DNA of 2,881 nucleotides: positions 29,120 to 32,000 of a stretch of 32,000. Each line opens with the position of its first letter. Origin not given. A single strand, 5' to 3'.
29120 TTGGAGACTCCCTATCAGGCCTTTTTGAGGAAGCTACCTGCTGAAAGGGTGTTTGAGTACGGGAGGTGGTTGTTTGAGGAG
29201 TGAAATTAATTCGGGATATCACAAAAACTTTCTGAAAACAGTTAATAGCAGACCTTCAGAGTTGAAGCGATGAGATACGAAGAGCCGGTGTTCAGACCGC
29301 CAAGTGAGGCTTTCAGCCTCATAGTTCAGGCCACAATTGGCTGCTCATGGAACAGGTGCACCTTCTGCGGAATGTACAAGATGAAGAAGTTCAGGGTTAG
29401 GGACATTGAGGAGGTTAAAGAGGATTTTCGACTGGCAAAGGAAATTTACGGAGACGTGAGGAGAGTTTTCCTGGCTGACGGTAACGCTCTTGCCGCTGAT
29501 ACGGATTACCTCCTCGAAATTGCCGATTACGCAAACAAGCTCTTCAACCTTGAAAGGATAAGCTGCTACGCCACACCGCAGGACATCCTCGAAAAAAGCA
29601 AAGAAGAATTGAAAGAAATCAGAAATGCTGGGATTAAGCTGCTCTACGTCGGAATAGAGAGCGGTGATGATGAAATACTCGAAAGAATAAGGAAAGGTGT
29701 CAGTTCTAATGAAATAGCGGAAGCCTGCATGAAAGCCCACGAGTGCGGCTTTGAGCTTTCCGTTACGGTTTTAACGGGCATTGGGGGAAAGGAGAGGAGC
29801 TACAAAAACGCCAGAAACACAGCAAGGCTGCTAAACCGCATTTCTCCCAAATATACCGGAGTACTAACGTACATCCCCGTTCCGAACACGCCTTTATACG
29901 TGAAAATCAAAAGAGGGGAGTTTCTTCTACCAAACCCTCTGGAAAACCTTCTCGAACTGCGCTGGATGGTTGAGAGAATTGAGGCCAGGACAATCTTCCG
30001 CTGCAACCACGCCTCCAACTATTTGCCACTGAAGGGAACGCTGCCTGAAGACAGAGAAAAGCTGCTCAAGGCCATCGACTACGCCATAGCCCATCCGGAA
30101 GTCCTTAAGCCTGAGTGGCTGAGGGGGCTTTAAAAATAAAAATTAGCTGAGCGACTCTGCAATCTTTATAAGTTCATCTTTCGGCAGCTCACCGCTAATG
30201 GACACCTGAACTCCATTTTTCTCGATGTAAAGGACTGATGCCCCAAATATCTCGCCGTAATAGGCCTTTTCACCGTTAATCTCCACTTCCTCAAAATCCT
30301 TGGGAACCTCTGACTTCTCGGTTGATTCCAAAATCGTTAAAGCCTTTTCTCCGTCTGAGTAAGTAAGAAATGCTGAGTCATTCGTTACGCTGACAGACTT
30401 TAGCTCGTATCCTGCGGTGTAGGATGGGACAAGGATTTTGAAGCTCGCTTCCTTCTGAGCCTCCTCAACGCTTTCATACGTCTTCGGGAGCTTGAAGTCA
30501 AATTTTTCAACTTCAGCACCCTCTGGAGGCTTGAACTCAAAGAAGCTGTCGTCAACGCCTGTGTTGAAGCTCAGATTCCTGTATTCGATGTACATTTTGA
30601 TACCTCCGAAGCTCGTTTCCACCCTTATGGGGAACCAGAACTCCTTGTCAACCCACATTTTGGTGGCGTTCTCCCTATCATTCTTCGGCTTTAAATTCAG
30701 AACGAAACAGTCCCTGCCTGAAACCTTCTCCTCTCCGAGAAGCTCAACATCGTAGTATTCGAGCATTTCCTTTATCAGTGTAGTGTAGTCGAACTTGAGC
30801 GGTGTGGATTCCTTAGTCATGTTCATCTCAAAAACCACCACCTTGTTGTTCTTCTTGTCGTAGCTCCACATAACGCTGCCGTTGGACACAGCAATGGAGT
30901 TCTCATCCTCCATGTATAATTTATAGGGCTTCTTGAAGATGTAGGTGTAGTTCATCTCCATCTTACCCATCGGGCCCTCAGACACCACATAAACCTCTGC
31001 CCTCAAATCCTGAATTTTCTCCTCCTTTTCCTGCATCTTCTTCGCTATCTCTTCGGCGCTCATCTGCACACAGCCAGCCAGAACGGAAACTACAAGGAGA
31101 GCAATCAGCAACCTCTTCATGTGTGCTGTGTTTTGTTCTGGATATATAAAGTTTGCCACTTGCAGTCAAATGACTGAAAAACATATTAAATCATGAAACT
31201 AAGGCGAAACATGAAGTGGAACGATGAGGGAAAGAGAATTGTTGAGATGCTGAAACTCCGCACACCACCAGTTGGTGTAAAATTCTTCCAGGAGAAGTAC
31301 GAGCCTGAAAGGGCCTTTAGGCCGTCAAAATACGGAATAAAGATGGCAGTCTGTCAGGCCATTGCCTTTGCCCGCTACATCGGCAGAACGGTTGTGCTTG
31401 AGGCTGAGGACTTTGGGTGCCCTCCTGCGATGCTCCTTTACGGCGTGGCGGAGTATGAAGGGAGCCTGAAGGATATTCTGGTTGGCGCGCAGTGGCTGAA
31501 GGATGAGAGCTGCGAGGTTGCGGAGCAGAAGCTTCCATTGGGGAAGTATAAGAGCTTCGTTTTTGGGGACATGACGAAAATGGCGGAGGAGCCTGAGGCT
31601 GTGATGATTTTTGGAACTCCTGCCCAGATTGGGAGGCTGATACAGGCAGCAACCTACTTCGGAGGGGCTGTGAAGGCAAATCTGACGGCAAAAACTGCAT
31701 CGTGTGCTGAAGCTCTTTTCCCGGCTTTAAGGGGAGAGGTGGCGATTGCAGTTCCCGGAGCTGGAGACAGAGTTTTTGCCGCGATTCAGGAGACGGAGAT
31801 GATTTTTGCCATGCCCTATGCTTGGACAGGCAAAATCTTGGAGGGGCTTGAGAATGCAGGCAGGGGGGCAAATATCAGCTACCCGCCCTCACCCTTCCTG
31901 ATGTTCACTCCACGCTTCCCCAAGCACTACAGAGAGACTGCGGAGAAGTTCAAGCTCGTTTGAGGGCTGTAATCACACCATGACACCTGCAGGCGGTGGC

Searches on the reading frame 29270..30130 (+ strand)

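Call 56: search_protein_families(library=pfam, proteins=[window:29270-30130:+], max_evalue=0.00001)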
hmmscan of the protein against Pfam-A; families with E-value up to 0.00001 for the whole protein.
window:29270-30130:+ (287 aa): 1 family
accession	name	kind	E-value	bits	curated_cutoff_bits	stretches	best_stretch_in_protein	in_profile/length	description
PF04055.27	Radical_SAM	-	1.6e-22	80.9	29.5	1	22-174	4-154/166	Radical SAM superfamily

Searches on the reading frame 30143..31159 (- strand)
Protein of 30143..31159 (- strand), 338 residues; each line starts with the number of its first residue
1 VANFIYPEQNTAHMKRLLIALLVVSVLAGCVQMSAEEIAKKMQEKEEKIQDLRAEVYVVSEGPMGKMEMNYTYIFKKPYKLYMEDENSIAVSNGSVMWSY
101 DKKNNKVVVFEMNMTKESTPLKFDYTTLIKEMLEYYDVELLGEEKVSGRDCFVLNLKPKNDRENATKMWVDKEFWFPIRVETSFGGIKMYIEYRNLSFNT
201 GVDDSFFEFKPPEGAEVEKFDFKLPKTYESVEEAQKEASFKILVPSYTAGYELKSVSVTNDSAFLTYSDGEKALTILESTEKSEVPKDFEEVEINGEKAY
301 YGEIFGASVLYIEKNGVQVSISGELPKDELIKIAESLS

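Call 56: search_protein_families(library=pfam, proteins=[window:30143-31159:-], max_evalue=0.00001)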
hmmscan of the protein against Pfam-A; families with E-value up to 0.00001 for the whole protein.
window:30143-31159:- (338 aa): 3 families
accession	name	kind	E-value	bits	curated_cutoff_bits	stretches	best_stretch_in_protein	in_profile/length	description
PF14285.11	DUF4367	-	3.6e-12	47.2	22.1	1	251-337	11-110/110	Domain of unknown function (DUF4367)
PF17131.11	LolA_like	-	8.1e-10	39.1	30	1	94-181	27-119/184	Outer membrane lipoprotein-sorting protein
PF03888.20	MucB_RseB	-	3.1e-08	33.9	22.3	1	103-182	70-147/178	MucB/RseB N-terminal domain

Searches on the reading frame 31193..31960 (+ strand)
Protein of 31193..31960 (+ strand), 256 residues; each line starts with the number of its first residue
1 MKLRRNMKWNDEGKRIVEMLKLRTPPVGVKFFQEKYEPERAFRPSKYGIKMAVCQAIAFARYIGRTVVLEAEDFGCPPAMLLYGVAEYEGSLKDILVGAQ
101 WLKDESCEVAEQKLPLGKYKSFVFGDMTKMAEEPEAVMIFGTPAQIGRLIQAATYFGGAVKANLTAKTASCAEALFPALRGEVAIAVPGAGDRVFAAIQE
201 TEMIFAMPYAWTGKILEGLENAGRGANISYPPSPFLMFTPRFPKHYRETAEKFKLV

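Call 56: search_protein_families(library=pfam, proteins=[window:31193-31960:+], max_evalue=0.00001)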
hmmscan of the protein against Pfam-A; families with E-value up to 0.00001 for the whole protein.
window:31193-31960:+ (256 aa): 1 family
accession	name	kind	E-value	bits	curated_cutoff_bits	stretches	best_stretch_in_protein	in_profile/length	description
PF02596.20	DUF169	-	2.2e-42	145.7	27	1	16-217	2-208/209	Uncharacterised ArCR, COG2043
